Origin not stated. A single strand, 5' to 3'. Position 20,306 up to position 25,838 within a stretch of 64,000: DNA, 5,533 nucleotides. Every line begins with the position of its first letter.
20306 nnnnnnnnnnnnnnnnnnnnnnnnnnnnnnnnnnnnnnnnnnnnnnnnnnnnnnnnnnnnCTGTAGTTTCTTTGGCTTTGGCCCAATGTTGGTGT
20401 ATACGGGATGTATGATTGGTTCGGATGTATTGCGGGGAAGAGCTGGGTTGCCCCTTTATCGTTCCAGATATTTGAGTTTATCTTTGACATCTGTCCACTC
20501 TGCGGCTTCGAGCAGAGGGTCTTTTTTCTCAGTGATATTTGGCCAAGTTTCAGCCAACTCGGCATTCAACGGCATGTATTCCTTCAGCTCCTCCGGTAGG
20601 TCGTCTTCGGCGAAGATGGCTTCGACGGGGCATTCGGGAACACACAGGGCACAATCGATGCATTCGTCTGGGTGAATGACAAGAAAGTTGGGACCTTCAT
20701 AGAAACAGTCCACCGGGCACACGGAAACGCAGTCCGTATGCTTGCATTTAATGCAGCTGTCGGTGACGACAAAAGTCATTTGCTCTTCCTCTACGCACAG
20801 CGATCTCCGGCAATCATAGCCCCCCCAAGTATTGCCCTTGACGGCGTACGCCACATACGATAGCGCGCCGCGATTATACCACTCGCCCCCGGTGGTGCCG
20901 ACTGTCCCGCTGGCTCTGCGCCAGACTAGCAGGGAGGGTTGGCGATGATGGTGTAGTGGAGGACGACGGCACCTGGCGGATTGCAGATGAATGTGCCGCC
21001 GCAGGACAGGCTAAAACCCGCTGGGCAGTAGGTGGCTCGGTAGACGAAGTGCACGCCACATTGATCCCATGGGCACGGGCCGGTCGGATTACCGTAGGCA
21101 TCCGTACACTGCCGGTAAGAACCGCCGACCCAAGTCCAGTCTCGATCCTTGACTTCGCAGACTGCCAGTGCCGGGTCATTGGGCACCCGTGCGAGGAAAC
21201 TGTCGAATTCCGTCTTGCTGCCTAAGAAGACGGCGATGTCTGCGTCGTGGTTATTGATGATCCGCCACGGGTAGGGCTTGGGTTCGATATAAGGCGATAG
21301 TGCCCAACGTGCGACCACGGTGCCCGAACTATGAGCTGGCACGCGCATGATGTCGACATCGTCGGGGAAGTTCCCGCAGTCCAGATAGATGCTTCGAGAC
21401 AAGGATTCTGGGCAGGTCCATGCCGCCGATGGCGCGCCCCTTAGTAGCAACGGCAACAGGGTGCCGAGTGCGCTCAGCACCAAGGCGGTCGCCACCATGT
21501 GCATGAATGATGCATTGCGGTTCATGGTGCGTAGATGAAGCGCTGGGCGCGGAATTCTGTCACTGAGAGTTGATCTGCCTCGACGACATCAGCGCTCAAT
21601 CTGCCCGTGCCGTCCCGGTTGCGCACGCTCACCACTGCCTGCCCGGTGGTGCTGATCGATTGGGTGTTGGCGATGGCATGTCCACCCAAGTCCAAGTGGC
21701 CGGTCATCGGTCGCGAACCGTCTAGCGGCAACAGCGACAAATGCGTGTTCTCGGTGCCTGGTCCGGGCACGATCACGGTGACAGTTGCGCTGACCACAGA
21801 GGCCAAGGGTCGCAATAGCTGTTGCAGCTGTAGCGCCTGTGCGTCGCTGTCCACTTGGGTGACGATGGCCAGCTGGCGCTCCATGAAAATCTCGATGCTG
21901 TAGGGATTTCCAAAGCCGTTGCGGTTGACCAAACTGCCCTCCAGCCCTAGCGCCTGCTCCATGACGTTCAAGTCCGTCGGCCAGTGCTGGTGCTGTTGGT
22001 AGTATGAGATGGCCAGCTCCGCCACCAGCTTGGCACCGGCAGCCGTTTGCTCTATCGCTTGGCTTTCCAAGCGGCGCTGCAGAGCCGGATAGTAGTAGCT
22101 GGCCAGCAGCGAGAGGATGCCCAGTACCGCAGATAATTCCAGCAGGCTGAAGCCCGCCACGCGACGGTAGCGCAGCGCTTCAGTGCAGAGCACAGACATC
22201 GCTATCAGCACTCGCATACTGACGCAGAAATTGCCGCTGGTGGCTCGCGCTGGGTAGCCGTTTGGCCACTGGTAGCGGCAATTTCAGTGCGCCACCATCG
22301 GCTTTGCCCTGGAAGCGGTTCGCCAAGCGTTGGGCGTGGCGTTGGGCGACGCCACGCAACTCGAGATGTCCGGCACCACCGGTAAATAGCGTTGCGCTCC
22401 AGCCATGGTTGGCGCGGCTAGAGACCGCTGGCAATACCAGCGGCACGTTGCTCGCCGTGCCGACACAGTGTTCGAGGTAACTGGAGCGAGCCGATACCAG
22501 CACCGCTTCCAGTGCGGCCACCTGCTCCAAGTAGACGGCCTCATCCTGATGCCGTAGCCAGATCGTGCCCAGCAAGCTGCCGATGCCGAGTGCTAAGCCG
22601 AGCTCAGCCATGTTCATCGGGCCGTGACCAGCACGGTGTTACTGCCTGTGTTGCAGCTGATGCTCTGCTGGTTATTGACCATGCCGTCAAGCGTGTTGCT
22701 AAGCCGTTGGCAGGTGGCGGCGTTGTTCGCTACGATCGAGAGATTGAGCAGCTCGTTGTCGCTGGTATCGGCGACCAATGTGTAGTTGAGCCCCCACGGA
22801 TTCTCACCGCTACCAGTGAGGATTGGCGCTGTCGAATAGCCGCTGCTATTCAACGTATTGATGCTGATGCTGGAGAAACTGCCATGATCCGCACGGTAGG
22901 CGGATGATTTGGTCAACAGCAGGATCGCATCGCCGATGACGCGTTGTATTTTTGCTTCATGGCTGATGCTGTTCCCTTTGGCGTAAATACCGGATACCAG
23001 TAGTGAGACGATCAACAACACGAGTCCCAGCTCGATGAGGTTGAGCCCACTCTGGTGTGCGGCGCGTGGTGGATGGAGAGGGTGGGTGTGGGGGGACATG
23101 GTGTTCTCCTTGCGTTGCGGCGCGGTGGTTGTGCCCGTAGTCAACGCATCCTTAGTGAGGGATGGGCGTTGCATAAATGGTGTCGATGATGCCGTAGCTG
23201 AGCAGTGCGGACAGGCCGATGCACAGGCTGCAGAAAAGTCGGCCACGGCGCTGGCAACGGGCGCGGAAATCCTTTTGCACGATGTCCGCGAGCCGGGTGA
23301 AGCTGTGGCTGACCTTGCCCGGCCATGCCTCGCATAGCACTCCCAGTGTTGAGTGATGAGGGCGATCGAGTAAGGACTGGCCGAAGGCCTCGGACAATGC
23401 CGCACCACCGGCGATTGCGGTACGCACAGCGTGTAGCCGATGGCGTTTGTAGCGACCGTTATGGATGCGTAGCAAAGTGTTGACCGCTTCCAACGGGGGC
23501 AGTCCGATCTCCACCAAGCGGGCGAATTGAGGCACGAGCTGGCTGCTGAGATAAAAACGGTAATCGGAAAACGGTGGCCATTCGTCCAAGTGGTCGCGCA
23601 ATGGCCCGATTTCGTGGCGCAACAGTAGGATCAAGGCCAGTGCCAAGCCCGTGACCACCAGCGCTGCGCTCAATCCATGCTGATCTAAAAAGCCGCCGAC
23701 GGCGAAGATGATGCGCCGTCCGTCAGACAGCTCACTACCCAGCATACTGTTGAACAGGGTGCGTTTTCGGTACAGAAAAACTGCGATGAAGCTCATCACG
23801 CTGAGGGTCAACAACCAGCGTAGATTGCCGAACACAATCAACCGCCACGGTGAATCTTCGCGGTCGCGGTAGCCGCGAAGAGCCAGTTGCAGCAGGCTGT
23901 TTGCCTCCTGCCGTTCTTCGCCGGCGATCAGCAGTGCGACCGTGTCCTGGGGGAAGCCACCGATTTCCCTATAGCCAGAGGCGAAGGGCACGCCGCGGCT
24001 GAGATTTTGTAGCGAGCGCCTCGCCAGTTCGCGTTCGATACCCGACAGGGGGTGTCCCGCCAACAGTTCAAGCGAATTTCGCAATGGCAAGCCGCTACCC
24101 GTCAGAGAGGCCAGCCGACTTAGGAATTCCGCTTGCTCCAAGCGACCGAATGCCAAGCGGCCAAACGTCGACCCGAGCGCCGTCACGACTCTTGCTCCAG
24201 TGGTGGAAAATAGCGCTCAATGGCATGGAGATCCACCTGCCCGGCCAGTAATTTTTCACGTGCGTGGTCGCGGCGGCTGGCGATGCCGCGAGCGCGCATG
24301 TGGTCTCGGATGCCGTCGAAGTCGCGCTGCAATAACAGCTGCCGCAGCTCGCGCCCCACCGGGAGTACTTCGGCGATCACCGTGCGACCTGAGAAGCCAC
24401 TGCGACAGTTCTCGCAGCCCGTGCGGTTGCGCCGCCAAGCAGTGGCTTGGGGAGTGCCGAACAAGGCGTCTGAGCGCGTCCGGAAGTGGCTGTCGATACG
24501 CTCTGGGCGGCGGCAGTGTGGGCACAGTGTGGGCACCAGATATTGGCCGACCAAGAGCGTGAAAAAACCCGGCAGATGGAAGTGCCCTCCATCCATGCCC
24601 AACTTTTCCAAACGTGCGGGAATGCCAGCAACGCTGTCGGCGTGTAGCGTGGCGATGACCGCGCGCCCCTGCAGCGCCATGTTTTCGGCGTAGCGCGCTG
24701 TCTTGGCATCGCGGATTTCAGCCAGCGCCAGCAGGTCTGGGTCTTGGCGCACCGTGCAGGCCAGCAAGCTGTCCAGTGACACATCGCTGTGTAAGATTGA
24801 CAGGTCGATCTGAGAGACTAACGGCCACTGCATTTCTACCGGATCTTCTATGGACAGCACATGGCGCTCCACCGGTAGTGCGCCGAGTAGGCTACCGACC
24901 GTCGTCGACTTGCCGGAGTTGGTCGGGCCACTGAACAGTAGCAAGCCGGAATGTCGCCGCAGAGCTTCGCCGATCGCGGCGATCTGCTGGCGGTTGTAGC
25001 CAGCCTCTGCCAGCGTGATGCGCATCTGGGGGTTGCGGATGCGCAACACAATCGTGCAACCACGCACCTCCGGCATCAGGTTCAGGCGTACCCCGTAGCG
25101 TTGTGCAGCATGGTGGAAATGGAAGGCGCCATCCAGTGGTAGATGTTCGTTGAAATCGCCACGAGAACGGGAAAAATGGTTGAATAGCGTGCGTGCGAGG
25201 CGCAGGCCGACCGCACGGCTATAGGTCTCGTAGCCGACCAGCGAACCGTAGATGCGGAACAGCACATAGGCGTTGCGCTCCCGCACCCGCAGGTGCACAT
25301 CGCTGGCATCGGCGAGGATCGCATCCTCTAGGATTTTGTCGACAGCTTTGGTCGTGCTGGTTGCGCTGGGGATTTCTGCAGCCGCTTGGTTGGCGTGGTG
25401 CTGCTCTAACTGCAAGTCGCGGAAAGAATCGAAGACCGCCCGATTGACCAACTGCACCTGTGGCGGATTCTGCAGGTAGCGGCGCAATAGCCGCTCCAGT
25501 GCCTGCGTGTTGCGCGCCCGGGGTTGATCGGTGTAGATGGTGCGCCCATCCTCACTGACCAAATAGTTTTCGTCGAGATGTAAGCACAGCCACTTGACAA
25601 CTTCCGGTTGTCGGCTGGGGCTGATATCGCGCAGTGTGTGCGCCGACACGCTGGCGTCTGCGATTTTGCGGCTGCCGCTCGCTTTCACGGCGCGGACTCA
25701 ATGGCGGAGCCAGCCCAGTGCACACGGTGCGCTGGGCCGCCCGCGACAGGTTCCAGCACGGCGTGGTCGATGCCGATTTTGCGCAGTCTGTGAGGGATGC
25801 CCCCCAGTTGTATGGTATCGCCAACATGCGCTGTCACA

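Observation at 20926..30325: R64/PAPI-1-type type IVB pilus cluster in a core-chromosome context, outside any recognisable ICE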

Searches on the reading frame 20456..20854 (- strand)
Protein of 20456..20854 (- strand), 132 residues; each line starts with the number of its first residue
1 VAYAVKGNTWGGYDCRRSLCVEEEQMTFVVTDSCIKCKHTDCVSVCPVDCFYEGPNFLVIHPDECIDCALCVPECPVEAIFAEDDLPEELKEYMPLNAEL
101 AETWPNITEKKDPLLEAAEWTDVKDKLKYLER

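Call 7: search_protein_families(library=pfam, proteins=[window:20456-20854:-], max_evalue=0.001)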
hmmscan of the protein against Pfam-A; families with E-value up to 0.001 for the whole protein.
window:20456-20854:- (132 aa): 12 families
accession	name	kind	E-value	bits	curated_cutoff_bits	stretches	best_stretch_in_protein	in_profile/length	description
PF11953.13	DUF3470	-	1.3e-17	63.9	23.2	1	92-132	2-42/42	Domain of unknown function (DUF3470)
PF14697.11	Fer4_21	-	1.9e-07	31.6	35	1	60-80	36-57/59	4Fe-4S dicluster domain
PF00037.32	Fer4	-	2e-07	31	21.1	1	59-80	2-23/24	4Fe-4S binding domain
PF13484.11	Fer4_16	-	7.3e-06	27.1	30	0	64-88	1-25/66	4Fe-4S double cluster binding domain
PF12797.12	Fer4_2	-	9.2e-06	25.7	24.5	0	27-48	3-22/22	4Fe-4S binding domain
PF13237.11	Fer4_10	-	1e-05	25.8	25.5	1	30-76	5-53/53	4Fe-4S dicluster domain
PF12838.12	Fer4_7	-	2.3e-05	25.2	27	1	33-79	1-52/52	4Fe-4S dicluster domain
PF13183.11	Fer4_8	-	4.5e-05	24.4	27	0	63-83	3-24/68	4Fe-4S dicluster domain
PF12800.12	Fer4_4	-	8.2e-05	23.1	24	0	62-77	1-16/17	4Fe-4S binding domain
PF12837.12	Fer4_6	-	9.8e-05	22.6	25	0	62-80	6-24/24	4Fe-4S binding domain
PF13187.11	Fer4_9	-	0.00034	21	27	0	34-80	2-52/52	4Fe-4S dicluster domain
PF13534.11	Fer4_17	-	0.0008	20.3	22.2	0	64-83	1-20/61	4Fe-4S dicluster domain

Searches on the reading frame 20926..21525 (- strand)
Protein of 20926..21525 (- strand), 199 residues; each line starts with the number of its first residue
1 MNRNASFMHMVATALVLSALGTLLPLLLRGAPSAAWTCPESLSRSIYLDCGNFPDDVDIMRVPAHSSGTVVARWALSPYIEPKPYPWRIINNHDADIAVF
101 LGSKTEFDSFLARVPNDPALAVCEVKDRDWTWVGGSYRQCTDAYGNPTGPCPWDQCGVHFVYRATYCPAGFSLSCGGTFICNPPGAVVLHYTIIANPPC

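Call 5: search_protein_families(library=pfam, proteins=[window:20926-21525:-], max_evalue=0.01)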
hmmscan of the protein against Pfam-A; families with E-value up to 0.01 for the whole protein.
window:20926-21525:- (199 aa): 0 families

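Call 6: search_protein_families(library=ncbifam, proteins=[window:20926-21525:-], max_evalue=0.01)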
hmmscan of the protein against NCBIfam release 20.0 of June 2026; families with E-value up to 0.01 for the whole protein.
window:20926-21525:- (199 aa): 0 families

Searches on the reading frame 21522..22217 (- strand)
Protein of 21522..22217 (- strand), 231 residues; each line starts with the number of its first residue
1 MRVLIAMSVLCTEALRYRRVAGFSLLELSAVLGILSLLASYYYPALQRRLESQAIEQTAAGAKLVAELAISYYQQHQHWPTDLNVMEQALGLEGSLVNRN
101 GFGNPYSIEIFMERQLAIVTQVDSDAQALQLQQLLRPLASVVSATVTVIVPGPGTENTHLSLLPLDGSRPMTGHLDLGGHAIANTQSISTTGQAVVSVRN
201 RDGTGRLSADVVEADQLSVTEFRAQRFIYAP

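Call 5: search_protein_families(library=pfam, proteins=[window:21522-22217:-], max_evalue=0.01)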
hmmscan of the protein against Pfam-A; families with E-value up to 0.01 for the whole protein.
window:21522-22217:- (231 aa): 1 family
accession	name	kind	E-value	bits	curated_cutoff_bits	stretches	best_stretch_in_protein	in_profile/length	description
PF07963.17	N_methyl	-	0.0011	18.9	21.2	1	18-40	2-24/27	Prokaryotic N-terminal methylation motif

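Call 6: search_protein_families(library=ncbifam, proteins=[window:21522-22217:-], max_evalue=0.01)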
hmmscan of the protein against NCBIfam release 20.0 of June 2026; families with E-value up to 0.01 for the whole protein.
window:21522-22217:- (231 aa): 3 families
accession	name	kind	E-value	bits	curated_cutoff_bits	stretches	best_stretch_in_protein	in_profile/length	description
TIGR02532.1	IV_pilin_GFxxxE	domain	0.0001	22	16.3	1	21-41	2-22/24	prepilin-type N-terminal cleavage/methylation domain-containing protein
NF041013.1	T4P_ComGE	equivalog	0.0033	17.5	49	1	19-78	2-61/83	competence type IV pilus minor pilin ComGE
TIGR01710.1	typeII_sec_gspG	equivalog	0.0051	16.9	88.85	1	22-82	2-62/134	type II secretion system major pseudopilin GspG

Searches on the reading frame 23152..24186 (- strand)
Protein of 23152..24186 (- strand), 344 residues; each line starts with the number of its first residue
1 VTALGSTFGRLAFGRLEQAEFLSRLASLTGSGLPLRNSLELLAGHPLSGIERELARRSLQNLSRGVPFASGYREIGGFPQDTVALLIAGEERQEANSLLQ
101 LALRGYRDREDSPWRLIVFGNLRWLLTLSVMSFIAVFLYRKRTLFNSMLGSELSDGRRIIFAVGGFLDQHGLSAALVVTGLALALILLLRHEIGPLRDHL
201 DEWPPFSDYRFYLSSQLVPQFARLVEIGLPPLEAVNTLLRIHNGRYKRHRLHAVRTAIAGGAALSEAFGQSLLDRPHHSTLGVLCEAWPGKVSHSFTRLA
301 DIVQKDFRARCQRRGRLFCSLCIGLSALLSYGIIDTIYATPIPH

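Call 5: search_protein_families(library=pfam, proteins=[window:23152-24186:-], max_evalue=0.01)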
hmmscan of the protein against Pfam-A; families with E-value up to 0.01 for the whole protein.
window:23152-24186:- (344 aa): 1 family
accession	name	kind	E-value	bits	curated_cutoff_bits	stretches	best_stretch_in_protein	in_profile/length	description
PF00482.28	T2SSF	-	2.8e-14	53.6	25.2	2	21-112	1-94/125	Type II secretion system (T2SS), protein F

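Call 6: search_protein_families(library=ncbifam, proteins=[window:23152-24186:-], max_evalue=0.01)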
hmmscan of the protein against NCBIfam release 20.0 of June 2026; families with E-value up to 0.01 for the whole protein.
window:23152-24186:- (344 aa): 5 families
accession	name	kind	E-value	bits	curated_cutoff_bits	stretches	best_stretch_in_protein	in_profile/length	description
TIGR02120.1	GspF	equivalog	5.4e-10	39.1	424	1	10-312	57-365/401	type II secretion system inner membrane protein GspF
NF007861.0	PRK10573.1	equivalog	6.4e-08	32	401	1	18-91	61-135/401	protein transport protein HofC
NF047826.1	T3SSXpsF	equivalog_domain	5.9e-06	25.3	650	0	216-271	70-125/405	type II secretion system protein XpsF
NF041012.2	T4P_ComGB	equivalog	1.2e-05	24.9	240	1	17-269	2-256/332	competence type IV pilus assembly protein ComGB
NF052607.1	T4PiliAsmPilCThrm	equivalog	0.0015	17.7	700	0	220-336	74-191/406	type IV pilus assembly protein PilC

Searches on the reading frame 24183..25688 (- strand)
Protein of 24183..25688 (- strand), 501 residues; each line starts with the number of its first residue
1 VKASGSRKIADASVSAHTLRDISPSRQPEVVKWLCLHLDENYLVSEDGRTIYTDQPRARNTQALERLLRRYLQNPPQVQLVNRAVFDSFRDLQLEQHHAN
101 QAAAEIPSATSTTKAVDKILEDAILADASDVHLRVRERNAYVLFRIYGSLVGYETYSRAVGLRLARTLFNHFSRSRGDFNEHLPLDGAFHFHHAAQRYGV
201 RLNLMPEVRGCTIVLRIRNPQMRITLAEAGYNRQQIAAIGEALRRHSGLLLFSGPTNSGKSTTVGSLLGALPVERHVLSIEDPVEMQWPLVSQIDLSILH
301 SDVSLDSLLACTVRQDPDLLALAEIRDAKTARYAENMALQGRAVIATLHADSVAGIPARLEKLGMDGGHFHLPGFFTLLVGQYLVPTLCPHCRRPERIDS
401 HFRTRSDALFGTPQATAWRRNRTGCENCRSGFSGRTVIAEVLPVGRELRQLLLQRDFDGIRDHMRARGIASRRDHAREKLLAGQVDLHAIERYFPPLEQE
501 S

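Call 5: search_protein_families(library=pfam, proteins=[window:24183-25688:-], max_evalue=0.01)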
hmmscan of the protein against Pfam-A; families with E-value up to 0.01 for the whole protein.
window:24183-25688:- (501 aa): 1 family
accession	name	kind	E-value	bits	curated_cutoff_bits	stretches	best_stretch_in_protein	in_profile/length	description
PF00437.27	T2SSE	-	9.3e-64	215.8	24.9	1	112-491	8-369/370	Type II/IV secretion system protein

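Call 6: search_protein_families(library=ncbifam, proteins=[window:24183-25688:-], max_evalue=0.01)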
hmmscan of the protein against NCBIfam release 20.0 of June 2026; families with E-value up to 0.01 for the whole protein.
window:24183-25688:- (501 aa): 17 families
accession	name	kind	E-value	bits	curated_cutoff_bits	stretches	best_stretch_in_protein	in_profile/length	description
NF007755.0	PRK10436.1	equivalog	3.2e-58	197.5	617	1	77-466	54-431/465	type II secretion system protein GspE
TIGR02533.1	type_II_gspE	equivalog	1.2e-57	195.7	630.25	1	80-488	76-480/486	type II secretion system ATPase GspE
TIGR02538.1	type_IV_pilB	equivalog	2.5e-55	188.1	675.65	1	63-492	127-560/564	type IV-A pilus assembly ATPase PilB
NF053534.1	T4PilAsmATPsTfpB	equivalog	2.9e-48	164.7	850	1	111-493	200-581/584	type IV pilus assembly ATPase TfpB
NF041000.1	ATPase_ComGA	equivalog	7.1e-43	146.5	300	1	118-367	2-249/267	competence type IV pilus ATPase ComGA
TIGR01420.1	pilT_fam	subfamily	1.2e-28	100.3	319.1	1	116-359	2-238/343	PilT/PilU family type 4a pilus ATPase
TIGR02788.1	VirB11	equivalog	4.1e-15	55.6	249.95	1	250-365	147-267/308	P-type DNA transfer ATPase VirB11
TIGR03819.1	heli_sec_ATPase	hypoth_equivalog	5.8e-14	52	373.15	1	199-368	125-305/340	TadA family conjugal transfer-associated ATPase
TIGR02525.1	plasmid_TraJ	equivalog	1.1e-10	41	368.3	1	241-357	143-266/372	plasmid transfer ATPase TraJ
NF058587.1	archaellum_moto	equivalog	6.8e-10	38.3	550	1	250-359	278-392/527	archaellum flagellar ATPase motor FlaI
TIGR02782.1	TrbB_P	equivalog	2.7e-09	36.8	304.55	1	233-363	123-255/303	P-type conjugative transfer ATPase TrbB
NF010425.0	PRK13851.1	equivalog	4.1e-09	35.8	461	1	245-352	160-273/344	type IV secretion system protein VirB11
TIGR02524.1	dot_icm_DotB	equivalog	4.4e-09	36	463.3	1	237-359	124-255/358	Dot/Icm type IV secretion system ATPase DotB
NF010469.0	PRK13894.1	subfamily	4.1e-07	29.6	508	1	232-362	135-266/320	conjugal transfer ATPase TrbB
NF010407.0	PRK13833.1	subfamily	2.8e-06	27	499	1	232-365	130-264/323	conjugal transfer protein TrbB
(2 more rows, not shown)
